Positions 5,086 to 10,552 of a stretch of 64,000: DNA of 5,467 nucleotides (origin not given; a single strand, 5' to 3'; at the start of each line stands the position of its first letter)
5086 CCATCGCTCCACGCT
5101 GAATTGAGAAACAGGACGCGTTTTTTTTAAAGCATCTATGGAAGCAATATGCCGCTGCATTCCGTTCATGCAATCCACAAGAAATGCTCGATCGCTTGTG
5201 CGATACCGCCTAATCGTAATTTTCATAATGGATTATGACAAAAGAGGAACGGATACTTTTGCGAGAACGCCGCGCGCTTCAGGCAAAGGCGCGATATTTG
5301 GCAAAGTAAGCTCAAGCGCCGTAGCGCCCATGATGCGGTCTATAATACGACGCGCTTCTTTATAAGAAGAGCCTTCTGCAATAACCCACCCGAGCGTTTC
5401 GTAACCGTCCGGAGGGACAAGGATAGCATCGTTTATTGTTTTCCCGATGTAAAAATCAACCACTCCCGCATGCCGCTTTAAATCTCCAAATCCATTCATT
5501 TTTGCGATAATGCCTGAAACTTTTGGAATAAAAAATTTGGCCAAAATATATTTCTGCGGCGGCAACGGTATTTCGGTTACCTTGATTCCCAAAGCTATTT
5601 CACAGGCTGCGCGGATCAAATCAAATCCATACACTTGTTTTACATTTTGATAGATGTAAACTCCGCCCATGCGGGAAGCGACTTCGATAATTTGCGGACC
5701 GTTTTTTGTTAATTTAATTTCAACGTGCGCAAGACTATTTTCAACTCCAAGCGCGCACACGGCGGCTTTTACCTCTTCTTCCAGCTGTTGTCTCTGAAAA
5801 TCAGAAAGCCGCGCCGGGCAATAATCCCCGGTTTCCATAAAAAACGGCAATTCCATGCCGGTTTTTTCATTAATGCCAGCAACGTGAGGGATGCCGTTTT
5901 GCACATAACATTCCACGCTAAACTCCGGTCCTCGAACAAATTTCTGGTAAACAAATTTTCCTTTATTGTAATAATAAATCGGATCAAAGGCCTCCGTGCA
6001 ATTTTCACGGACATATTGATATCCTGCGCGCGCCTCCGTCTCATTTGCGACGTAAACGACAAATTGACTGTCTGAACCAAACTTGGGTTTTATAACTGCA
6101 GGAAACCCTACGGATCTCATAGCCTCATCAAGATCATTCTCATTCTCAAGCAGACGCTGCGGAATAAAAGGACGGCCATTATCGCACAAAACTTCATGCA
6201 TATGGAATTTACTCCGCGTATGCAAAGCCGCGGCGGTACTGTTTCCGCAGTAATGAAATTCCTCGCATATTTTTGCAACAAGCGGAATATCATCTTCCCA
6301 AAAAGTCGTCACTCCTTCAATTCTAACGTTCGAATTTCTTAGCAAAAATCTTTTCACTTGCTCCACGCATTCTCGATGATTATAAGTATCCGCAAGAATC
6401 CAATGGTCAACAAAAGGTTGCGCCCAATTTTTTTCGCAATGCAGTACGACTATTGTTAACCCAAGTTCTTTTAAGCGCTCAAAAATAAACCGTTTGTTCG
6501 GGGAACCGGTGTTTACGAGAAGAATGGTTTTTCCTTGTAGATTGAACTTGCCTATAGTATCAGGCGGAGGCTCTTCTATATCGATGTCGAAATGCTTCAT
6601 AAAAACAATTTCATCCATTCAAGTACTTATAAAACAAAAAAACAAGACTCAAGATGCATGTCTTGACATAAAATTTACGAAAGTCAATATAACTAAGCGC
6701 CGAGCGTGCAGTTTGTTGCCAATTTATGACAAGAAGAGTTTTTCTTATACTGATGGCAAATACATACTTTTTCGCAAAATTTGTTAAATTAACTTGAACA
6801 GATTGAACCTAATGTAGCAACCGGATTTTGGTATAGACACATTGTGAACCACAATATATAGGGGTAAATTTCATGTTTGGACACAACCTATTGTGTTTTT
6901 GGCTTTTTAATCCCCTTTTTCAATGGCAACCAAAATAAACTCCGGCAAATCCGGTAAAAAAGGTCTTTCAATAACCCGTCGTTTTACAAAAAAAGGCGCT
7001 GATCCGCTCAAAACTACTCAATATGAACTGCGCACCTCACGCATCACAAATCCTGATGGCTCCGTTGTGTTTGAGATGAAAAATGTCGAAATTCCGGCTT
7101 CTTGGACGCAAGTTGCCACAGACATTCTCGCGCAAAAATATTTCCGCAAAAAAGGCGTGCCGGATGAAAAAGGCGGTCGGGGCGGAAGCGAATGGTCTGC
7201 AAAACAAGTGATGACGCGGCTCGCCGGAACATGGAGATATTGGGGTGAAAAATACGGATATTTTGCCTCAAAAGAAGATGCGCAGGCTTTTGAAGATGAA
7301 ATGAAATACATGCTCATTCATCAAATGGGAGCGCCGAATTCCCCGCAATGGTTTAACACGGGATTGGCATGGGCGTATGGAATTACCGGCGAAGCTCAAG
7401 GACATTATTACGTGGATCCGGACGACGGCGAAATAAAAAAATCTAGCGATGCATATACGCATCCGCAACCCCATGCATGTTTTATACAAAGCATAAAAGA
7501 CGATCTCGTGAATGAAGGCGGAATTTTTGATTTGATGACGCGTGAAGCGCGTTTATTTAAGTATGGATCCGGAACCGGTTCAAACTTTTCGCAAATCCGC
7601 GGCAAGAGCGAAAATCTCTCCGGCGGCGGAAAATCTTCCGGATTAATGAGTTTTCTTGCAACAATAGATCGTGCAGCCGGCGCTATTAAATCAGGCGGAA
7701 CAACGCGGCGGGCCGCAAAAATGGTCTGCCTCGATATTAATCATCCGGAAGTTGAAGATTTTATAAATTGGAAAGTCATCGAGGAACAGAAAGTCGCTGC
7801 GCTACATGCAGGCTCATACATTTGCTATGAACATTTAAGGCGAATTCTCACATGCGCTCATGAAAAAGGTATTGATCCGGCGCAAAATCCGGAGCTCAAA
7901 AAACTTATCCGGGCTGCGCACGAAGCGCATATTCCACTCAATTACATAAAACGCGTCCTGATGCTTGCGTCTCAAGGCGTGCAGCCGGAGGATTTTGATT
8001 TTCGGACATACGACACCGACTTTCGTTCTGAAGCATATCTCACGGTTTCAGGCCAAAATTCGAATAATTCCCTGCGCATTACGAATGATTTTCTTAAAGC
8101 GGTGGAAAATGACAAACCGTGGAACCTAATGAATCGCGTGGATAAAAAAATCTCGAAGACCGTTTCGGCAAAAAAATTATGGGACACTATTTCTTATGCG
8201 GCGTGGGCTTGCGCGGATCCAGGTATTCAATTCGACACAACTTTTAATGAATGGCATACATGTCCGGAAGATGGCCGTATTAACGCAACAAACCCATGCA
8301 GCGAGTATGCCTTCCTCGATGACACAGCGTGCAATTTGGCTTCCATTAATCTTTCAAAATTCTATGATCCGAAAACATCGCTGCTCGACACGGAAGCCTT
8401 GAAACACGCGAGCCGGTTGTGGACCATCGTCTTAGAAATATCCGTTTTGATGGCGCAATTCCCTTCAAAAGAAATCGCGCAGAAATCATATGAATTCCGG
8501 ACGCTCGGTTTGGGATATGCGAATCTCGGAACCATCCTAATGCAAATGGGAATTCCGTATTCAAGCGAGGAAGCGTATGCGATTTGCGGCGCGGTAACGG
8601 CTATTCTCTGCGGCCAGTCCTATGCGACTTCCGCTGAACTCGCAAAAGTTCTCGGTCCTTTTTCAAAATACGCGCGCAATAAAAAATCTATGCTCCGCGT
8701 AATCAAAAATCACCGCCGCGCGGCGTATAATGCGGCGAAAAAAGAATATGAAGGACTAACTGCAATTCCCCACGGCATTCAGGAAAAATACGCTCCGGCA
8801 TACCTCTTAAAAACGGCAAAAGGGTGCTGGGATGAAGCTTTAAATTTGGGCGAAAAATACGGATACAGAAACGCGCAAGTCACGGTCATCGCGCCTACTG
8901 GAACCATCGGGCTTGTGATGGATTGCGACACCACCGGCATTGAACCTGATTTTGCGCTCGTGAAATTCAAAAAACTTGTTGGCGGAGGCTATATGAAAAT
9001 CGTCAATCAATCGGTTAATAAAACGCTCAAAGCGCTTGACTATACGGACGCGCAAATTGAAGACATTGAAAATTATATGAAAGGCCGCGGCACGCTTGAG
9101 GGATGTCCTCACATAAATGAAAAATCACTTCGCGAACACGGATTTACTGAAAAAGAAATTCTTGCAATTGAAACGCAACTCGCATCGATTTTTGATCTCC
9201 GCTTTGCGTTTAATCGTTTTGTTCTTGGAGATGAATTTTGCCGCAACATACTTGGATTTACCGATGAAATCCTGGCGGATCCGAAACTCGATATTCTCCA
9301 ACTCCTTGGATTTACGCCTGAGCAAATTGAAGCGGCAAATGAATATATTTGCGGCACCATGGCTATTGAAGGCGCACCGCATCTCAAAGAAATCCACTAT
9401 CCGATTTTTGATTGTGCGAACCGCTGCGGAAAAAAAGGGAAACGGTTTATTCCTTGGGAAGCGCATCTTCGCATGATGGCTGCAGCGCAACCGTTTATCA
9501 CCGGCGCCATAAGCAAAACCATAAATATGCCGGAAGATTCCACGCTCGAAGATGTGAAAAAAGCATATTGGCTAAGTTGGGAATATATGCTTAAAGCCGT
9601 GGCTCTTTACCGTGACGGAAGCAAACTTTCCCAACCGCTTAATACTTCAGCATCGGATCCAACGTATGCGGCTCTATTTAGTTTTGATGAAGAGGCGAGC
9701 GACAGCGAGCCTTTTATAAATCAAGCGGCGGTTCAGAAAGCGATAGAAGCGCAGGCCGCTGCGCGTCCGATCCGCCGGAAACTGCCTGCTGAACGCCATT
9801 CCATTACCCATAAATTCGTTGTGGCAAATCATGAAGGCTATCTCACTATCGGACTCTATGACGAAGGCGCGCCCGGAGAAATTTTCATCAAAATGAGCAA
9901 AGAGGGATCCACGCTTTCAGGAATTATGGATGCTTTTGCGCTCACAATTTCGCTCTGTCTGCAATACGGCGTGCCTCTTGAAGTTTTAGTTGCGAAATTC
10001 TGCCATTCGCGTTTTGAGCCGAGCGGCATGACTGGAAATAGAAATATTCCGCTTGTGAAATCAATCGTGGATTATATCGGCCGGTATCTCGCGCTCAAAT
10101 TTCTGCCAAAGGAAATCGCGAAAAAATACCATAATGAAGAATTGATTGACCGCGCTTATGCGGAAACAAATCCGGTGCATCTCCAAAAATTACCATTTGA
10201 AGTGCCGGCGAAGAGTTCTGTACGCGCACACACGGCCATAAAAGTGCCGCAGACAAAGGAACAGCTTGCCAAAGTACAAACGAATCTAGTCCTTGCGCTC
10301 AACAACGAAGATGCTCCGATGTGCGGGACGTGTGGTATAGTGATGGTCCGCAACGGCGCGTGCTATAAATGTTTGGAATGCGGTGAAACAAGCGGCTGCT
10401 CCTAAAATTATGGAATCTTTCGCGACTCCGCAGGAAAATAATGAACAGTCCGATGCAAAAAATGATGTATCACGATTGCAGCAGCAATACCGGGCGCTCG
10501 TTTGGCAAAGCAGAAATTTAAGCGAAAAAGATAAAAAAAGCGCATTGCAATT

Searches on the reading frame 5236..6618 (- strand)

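Call 81: search_protein_families(library=pfam, proteins=[window:5236-6618:-], max_evalue=0.00001)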
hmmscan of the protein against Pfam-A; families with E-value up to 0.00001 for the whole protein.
window:5236-6618:- (461 aa): 4 families
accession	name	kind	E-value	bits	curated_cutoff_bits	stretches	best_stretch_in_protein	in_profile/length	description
PF13535.11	ATP-grasp_4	-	1.2e-20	74.2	27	1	171-321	2-157/160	ATP-grasp domain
PF18603.7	LAL_C2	-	1.8e-12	47.8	29.4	1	361-434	1-74/78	L-amino acid ligase C-terminal domain 2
PF02655.19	ATP-grasp_3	-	3.1e-10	40.8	23.2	1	137-319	4-159/160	ATP-grasp domain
PF18130.6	ATPgrasp_N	-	6.9e-06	27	27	0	47-120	2-76/81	ATP-grasp N-terminal domain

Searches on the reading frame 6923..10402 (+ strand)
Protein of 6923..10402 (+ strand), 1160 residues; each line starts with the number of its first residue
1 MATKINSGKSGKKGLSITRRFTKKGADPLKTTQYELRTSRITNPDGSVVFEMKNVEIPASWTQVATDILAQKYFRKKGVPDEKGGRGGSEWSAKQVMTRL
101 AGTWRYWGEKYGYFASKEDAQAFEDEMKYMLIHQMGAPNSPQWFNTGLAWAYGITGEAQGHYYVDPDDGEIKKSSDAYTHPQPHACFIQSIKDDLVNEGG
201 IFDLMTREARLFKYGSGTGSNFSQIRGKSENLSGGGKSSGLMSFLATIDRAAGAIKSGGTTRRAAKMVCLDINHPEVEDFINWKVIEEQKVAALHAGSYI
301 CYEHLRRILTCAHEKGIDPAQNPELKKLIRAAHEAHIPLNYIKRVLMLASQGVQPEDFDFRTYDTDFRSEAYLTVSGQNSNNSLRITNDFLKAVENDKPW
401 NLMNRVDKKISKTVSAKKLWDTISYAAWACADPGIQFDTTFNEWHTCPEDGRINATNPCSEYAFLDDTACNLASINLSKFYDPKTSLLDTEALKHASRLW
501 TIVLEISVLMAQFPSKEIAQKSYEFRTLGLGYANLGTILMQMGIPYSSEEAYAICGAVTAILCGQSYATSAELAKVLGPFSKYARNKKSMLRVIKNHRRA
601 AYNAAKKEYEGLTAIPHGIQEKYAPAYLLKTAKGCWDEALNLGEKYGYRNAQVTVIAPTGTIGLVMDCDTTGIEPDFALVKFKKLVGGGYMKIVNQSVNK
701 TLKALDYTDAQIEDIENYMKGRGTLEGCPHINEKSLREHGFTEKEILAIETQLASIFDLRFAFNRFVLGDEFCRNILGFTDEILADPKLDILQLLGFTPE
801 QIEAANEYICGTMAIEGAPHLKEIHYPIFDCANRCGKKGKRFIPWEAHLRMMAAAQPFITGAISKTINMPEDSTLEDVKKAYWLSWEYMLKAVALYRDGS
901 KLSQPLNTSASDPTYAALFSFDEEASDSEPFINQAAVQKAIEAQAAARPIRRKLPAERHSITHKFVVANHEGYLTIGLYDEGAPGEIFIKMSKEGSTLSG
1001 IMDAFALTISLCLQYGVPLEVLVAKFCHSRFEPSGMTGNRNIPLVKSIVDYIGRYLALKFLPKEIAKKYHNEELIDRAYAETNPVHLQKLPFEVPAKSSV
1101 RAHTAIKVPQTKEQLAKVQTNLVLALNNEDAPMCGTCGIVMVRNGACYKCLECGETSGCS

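Call 61: search_protein_families(library=pfam, proteins=[window:6923-10402:+], max_evalue=0.00001)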
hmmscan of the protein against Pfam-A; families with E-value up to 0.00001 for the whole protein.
window:6923-10402:+ (1160 aa): 4 families
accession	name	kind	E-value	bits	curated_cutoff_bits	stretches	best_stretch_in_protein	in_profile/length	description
PF02867.20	Ribonuc_red_lgC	-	2.5e-125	419.5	23.9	2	185-735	2-460/523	Ribonucleotide reductase, barrel domain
PF08471.15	Ribonuc_red_2_N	-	5.3e-37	126.6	27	1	45-134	1-103/103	Class II vitamin B12-dependent ribonucleotide reductase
PF12637.14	TSCPD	-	7.2e-10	39.5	22.8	1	971-1057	13-85/88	TSCPD domain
PF20772.2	TACO1_YebC_N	-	6.9e-07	30.1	36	1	283-347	3-68/73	TACO1/YebC protein N-terminal domain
